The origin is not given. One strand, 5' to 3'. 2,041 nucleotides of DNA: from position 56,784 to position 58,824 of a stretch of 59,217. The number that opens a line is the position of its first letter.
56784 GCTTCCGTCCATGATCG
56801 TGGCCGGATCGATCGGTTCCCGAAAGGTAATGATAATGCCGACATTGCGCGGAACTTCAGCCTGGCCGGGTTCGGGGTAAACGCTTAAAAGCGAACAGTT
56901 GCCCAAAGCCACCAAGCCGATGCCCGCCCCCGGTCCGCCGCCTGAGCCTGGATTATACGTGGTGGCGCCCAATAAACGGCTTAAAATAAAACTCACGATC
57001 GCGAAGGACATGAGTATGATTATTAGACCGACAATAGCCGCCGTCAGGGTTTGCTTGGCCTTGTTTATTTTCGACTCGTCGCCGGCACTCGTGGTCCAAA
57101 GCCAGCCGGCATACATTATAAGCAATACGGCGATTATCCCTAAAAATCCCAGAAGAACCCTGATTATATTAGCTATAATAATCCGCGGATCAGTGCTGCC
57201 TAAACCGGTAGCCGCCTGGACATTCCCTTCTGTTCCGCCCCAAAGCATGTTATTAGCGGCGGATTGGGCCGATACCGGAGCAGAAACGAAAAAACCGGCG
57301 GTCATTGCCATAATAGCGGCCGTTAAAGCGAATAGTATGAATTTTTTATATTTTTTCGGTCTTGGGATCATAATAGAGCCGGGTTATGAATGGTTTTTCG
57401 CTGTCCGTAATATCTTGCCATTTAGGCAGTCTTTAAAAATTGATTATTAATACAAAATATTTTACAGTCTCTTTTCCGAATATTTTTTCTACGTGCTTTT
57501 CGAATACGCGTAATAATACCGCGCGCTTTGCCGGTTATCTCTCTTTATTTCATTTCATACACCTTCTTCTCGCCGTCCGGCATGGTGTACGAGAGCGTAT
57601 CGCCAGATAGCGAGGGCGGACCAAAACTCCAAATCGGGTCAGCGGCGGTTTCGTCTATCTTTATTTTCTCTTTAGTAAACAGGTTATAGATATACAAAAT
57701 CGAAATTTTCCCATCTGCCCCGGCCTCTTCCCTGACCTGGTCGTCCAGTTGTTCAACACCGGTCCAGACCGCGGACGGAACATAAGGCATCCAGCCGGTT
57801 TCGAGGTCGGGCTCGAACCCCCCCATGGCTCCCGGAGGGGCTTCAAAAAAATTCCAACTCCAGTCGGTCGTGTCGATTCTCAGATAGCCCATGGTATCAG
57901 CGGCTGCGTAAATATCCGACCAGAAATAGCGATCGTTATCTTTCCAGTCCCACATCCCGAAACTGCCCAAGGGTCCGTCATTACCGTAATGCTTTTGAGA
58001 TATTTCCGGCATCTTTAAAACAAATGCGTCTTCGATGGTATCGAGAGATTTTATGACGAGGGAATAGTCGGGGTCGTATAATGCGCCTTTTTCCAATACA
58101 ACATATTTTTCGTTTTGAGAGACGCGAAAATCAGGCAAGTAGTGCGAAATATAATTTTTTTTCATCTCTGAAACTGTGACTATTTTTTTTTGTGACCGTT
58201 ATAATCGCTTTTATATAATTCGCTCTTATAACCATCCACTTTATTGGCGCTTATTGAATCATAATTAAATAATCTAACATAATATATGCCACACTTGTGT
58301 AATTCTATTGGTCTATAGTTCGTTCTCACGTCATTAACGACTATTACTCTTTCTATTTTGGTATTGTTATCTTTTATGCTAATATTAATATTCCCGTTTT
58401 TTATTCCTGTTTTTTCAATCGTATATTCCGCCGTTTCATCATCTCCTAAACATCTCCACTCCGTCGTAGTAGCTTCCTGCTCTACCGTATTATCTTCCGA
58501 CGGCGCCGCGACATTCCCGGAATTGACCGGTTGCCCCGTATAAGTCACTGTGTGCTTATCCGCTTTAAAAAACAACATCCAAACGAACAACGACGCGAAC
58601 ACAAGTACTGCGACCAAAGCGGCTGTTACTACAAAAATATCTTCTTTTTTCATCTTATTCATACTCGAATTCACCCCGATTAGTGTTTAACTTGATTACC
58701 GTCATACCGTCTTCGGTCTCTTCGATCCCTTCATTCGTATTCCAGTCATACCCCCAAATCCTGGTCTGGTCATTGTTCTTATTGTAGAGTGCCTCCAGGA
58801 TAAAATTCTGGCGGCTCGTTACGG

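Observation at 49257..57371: Two tandem giant Cys-rich surface proteins built on a VirB2/TrbC-like pilin membrane module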

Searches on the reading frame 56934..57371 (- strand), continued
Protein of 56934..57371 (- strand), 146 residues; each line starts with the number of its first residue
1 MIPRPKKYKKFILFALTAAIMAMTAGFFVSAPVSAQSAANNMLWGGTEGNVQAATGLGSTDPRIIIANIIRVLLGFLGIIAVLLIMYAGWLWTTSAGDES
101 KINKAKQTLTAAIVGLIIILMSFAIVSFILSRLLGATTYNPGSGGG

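Call 96: search_protein_families(library=pfam, proteins=[L092:10926-12308:+, L092:9081-10259:+, L092:10264-10929:+, L092:201-2111:+, L092:2119-5235:-, L092:7067-7753:+], max_evalue=0.01)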
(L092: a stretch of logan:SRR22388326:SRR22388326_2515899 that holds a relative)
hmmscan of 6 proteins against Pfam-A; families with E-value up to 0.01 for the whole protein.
L092:10926-12308:+ (461 aa): 3 families
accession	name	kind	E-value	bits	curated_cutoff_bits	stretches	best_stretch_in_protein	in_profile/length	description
PF19044.6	P-loop_TraG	-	2.6e-12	46.5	25.8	1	250-460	26-246/413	TraG P-loop domain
PF01935.23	DUF87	-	2.7e-09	37.9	23.2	1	258-321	28-93/220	Helicase HerA, central domain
PF12846.13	AAA_10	-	1.9e-05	24.3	27.5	1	253-300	21-68/362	AAA-like domain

L092:9081-10259:+ (392 aa): 4 families
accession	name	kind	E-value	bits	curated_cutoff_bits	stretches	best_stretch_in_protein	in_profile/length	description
PF13620.12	CarboxypepD_reg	-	3.8e-08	34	32.3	1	297-356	2-60/82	Carboxypeptidase regulatory-like domain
PF12666.12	PrgI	-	9.6e-07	29.7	27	1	5-91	1-90/91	PrgI family protein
PF17210.9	SdrD_B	-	0.002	18.7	29.7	1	302-356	17-70/112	SdrD B-like domain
PF24627.1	PUMA_CC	-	0.0096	16.3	30.1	1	219-259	12-52/74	PUMA coiled-coil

L092:10264-10929:+ (221 aa): 1 family
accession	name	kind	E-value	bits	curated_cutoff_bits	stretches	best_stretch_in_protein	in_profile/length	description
PF11130.14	TraC_F_IV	-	0.0056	16.2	28.1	0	91-206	81-179/375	TraC protein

L092:201-2111:+ (636 aa): 0 families

L092:2119-5235:- (1038 aa): 0 families

L092:7067-7753:+ (228 aa): 2 families
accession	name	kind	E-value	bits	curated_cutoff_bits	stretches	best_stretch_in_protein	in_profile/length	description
PF18895.5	T4SS_pilin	-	1e-08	35.5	26.6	1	152-215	8-70/71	Type IV secretion system pilin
PF04956.18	TrbC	-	0.0042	17.7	27.9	1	148-208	36-90/98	TrbC/VIRB2 pilin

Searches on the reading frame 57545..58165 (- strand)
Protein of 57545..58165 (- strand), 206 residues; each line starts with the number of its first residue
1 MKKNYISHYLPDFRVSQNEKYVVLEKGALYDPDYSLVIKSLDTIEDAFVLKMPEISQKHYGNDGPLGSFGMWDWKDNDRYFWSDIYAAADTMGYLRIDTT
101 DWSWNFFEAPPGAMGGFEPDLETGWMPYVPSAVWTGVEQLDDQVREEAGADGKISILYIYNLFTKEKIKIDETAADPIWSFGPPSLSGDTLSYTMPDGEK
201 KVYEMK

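Call 9: search_protein_families(library=pfam, proteins=[window:57545-58165:-], max_evalue=0.001)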
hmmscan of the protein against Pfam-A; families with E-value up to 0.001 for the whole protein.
window:57545-58165:- (206 aa): 0 families

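Call 12: search_protein_families(library=ncbifam, proteins=[window:57545-58165:-], max_evalue=0.1)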
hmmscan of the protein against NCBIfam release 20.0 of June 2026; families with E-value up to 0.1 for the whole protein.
window:57545-58165:- (206 aa): 0 families

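Call 14: find_encoding_contigs(protein=window:57545-58165:-, flank=10000, max_places=4)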
Protein window:57545-58165:- (206 aa): no gene with exactly this product is on record in the collection.

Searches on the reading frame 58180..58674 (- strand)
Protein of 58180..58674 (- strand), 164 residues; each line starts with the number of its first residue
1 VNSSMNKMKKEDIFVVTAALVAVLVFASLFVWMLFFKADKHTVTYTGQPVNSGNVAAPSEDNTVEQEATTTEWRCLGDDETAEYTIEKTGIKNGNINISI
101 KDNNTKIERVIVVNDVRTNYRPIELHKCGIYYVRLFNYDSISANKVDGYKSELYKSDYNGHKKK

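Call 9: search_protein_families(library=pfam, proteins=[window:58180-58674:-], max_evalue=0.001)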
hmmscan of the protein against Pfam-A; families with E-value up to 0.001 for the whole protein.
window:58180-58674:- (164 aa): 0 families

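Call 12: search_protein_families(library=ncbifam, proteins=[window:58180-58674:-], max_evalue=0.1)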
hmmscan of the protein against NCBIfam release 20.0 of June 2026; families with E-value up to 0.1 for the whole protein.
window:58180-58674:- (164 aa): 4 families
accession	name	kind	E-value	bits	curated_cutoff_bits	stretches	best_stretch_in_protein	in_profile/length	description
TIGR03593.1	yidC_nterm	equivalog_domain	0.0035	17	58.25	1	20-112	6-99/363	membrane protein insertase YidC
NF004375.0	PRK05740.1-6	equivalog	0.061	13.4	177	1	6-42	6-45/136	preprotein translocase subunit SecE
TIGR02184.2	Myco_arth_vir_N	domain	0.064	13.3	25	0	5-28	1-24/33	MspA/MspB/MIB-like signal-anchor domain-contatining protein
NF045993.1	MAG0130_MAG3770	subfamily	0.066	13.1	85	0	4-41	12-49/140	MAG0130/MAG3770 family membrane protein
